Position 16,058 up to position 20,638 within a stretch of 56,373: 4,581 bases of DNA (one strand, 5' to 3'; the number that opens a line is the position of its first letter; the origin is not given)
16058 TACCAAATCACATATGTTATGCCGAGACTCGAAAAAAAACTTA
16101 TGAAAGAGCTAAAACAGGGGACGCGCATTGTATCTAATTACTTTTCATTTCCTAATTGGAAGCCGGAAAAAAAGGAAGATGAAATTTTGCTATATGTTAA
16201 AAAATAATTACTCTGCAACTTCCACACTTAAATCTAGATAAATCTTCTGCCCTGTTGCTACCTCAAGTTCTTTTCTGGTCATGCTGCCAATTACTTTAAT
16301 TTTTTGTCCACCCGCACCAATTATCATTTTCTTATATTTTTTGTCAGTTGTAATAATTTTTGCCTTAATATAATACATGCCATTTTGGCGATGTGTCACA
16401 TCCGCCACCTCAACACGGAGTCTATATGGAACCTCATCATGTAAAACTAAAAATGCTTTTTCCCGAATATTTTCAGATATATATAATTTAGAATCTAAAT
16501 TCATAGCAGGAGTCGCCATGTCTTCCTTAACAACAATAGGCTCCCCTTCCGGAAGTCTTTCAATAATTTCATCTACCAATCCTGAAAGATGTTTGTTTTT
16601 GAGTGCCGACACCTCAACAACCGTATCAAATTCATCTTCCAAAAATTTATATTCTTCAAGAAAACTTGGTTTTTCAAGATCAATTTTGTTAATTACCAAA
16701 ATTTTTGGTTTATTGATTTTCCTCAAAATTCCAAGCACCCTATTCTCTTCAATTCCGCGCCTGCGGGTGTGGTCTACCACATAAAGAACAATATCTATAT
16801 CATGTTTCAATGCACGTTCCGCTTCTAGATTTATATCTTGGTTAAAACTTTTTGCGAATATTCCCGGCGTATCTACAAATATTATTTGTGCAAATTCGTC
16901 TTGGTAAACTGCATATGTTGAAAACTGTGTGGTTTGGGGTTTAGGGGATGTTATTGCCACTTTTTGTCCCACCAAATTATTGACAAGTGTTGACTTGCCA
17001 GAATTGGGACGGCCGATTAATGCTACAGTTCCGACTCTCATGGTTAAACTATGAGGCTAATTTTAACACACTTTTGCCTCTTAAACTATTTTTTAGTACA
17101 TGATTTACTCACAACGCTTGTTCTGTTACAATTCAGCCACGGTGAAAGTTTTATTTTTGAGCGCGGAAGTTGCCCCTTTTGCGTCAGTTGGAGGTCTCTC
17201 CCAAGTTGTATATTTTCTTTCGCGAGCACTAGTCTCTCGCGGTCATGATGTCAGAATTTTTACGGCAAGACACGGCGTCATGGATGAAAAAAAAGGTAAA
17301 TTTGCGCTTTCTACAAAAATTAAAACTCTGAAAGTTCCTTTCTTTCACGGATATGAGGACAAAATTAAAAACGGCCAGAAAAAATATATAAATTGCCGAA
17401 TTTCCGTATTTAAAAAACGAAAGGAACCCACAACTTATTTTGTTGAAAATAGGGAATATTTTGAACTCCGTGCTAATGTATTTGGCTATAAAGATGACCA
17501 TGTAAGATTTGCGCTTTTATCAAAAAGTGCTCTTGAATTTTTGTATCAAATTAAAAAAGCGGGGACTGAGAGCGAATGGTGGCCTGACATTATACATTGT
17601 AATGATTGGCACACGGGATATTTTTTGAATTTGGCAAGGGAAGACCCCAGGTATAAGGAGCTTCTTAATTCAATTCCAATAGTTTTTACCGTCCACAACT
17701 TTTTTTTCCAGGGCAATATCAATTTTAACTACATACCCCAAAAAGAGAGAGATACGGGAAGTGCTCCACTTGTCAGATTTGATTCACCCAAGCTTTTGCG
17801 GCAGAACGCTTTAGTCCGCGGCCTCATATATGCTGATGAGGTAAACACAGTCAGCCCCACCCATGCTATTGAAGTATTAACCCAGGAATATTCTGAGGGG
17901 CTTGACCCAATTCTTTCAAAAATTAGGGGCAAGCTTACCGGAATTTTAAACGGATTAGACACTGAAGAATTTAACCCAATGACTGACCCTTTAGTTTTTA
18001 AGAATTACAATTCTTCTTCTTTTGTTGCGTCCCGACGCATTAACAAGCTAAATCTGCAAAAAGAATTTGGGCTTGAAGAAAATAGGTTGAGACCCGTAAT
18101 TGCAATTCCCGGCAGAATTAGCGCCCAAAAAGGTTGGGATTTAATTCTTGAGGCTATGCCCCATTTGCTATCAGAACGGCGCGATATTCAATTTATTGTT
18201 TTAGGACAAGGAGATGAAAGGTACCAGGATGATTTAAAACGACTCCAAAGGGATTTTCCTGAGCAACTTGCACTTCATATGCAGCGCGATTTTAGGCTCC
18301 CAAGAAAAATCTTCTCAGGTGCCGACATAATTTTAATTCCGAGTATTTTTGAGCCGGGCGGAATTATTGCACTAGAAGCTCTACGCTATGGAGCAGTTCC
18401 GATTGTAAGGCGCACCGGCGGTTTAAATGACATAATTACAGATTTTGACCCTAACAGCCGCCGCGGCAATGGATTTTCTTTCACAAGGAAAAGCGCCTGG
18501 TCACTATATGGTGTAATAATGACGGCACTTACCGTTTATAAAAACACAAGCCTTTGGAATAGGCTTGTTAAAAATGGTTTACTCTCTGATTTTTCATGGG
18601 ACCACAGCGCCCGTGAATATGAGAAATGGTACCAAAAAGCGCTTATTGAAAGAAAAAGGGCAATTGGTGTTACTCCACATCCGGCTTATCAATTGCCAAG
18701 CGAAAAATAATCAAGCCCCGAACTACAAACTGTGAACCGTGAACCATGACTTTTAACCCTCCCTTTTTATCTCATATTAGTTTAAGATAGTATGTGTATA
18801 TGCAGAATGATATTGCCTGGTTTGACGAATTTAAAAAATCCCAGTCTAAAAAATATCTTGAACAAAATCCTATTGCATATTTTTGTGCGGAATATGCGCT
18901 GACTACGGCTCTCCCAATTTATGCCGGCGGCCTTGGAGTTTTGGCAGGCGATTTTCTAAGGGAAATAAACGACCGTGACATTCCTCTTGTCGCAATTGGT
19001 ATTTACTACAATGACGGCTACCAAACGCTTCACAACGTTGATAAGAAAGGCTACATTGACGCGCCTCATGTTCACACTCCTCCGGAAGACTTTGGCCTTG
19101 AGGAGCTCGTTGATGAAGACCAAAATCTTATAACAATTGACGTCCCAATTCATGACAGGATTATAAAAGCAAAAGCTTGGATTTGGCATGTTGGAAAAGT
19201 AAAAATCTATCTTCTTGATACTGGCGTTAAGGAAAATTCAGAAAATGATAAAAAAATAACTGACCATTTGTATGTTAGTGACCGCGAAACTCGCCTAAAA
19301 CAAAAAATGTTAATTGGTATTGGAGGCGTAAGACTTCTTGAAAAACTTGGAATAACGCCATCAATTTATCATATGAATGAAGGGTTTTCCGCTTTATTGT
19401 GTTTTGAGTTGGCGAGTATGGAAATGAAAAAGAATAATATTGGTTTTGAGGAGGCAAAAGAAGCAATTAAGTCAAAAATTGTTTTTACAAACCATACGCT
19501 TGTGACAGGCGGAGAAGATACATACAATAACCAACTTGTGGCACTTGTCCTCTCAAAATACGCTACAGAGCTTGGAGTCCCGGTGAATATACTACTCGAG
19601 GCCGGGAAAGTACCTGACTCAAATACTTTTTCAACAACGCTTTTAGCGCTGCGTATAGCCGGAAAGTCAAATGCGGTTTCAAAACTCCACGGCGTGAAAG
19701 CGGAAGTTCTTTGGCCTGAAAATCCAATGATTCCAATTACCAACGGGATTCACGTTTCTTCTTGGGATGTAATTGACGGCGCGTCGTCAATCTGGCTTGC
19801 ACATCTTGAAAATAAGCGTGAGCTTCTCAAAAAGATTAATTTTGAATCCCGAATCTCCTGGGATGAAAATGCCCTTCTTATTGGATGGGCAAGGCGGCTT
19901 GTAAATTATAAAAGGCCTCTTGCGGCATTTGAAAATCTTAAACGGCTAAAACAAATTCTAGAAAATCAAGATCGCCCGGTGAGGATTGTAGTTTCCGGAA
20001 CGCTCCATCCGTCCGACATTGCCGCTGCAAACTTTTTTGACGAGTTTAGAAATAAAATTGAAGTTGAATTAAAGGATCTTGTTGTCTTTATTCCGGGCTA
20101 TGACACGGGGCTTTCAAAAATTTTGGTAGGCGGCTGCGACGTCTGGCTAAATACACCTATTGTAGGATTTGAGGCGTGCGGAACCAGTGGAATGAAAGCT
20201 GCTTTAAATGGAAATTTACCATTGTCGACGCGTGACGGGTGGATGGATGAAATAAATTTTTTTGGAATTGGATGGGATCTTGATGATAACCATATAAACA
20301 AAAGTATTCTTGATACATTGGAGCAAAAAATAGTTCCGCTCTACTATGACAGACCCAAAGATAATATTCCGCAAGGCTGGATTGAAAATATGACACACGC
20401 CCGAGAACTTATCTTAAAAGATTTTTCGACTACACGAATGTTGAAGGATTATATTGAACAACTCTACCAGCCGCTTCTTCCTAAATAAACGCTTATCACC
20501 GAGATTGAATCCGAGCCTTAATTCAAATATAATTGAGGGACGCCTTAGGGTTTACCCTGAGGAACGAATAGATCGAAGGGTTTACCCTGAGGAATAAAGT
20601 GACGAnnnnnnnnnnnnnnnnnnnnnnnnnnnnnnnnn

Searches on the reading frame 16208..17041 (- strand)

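Call 38: search_protein_families(library=pfam, proteins=[window:16208-17041:-], max_evalue=0.01)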
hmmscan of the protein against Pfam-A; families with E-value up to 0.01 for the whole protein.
window:16208-17041:- (277 aa): 14 families
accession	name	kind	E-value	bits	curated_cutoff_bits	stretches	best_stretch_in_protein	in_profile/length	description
PF01926.29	MMR_HSR1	-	1e-25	90.5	21.9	1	5-119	1-113/113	50S ribosome-binding GTPase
PF02421.24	FeoB_N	-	3.9e-15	56.1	27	1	5-159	2-156/156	Ferrous iron transport protein B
PF00009.33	GTP_EFTU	-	3.8e-12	46.6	26.5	1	38-164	56-187/188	Elongation factor Tu GTP binding domain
PF00350.29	Dynamin_N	-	9.2e-10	39.2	27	1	6-40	1-35/168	Dynamin family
PF07650.23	KH_2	-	1.3e-09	38.2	22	1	203-276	1-74/78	KH domain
PF04548.22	AIG1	-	3.4e-09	36.8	27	1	5-115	2-116/212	AIG1 family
PF10662.15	PduV-EutP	-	5.5e-07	29.9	21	1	6-157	4-139/143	Ethanolamine utilisation - propanediol utilisation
PF03193.22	RsgA_GTPase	-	3.9e-06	27.2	30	1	5-61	108-168/174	RsgA GTPase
PF02492.25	cobW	-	6.7e-05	23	20.7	1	50-127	83-160/180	CobW/HypB/UreG, nucleotide-binding domain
PF16897.10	MMR_HSR1_Xtn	-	0.00031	21.1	35.2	1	111-163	56-104/106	C-terminal region of MMR_HSR1 domain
PF00735.24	Septin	-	0.0011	18.7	26.2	1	5-122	6-132/280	Septin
PF06858.20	NOG1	-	0.003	17.7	27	0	70-121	2-58/58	Nucleolar GTP-binding protein 1 (NOG1)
PF09547.16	SpoIVA_ATPase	-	0.0063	16.4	26.6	0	99-161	169-234/237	Stage IV sporulation protein A, ATPase domain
PF01580.24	FtsK_SpoIIIE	-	0.0085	16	24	0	6-33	42-69/221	FtsK/SpoIIIE family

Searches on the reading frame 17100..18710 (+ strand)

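Call 38: search_protein_families(library=pfam, proteins=[window:17100-18710:+], max_evalue=0.01)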
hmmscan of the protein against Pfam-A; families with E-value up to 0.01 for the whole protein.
window:17100-18710:+ (536 aa): 6 families
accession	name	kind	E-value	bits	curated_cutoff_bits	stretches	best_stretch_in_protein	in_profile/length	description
PF08323.17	Glyco_transf_5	-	4.5e-54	184.1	22.7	1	16-273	1-238/239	Starch synthase catalytic domain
PF00534.26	Glycos_transf_1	-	1.5e-19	70.6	26.4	1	327-477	11-156/172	Glycosyl transferases group 1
PF13692.12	Glyco_trans_1_4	-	1.1e-13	52.1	27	1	331-448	1-117/142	Glycosyl transferases group 1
PF13439.12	Glyco_transf_4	-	2.9e-12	47.4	28.5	2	30-65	1-36/170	Glycosyltransferase Family 4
PF13579.12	Glyco_trans_4_4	-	3.7e-08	34.3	29.7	1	155-214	67-103/158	Glycosyl transferase 4-like domain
PF20706.3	GT4-conflict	-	0.00016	21.2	26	1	333-448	199-322/385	Family 4 Glycosyltransferase in conflict systems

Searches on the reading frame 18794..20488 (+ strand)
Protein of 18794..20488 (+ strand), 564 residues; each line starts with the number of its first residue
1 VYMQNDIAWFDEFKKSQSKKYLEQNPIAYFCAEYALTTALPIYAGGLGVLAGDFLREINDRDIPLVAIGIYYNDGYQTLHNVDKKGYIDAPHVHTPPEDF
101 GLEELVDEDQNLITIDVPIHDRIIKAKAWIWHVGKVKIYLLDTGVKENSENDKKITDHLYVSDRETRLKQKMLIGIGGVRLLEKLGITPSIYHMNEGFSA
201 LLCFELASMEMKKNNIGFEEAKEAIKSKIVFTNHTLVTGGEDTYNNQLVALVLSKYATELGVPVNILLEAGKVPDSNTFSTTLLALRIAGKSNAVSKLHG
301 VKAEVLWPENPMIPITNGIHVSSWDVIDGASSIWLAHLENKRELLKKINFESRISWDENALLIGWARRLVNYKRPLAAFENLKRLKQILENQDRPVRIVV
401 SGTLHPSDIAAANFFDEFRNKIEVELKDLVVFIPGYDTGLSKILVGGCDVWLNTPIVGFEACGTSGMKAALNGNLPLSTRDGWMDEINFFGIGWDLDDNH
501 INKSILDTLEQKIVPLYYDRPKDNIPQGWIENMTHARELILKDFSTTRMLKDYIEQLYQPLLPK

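Call 38: search_protein_families(library=pfam, proteins=[window:18794-20488:+], max_evalue=0.01)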
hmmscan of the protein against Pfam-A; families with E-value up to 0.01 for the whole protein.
window:18794-20488:+ (564 aa): 1 family
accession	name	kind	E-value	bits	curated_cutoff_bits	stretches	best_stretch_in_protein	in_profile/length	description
PF00343.26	Phosphorylase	-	4.2e-18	65.5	27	2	337-484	423-581/713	Carbohydrate phosphorylase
